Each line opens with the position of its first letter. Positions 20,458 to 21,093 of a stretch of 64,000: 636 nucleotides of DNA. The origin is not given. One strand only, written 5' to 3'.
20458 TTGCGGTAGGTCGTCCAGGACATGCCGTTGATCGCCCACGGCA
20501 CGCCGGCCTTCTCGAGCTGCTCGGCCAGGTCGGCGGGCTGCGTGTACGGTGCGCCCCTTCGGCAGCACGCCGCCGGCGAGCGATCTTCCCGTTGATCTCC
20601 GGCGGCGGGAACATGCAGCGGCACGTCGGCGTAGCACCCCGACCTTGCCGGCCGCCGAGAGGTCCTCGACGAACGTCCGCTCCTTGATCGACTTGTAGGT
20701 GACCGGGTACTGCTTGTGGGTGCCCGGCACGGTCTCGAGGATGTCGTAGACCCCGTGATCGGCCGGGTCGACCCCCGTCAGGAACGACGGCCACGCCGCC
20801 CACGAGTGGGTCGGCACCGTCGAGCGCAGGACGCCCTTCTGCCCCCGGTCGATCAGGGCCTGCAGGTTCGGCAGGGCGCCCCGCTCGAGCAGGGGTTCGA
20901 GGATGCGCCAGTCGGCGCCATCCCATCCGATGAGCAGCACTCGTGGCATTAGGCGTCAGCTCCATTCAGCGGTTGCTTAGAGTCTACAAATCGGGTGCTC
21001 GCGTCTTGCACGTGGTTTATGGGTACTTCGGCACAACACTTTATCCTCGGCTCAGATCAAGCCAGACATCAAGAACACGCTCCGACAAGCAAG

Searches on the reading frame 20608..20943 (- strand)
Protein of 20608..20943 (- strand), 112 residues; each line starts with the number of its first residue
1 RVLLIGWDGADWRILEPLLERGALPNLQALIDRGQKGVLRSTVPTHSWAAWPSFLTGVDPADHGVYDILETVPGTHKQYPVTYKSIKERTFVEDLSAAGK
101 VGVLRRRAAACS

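Call 53: search_protein_families(library=pfam, proteins=[window:20608-20943:-], max_evalue=0.01)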
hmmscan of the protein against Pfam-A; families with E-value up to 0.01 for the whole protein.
window:20608-20943:- (112 aa): 1 family
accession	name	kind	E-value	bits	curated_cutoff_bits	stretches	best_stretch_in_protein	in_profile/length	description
PF01663.27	Phosphodiest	-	2.8e-14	53.9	23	1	2-67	1-64/342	Type I phosphodiesterase / nucleotide pyrophosphatase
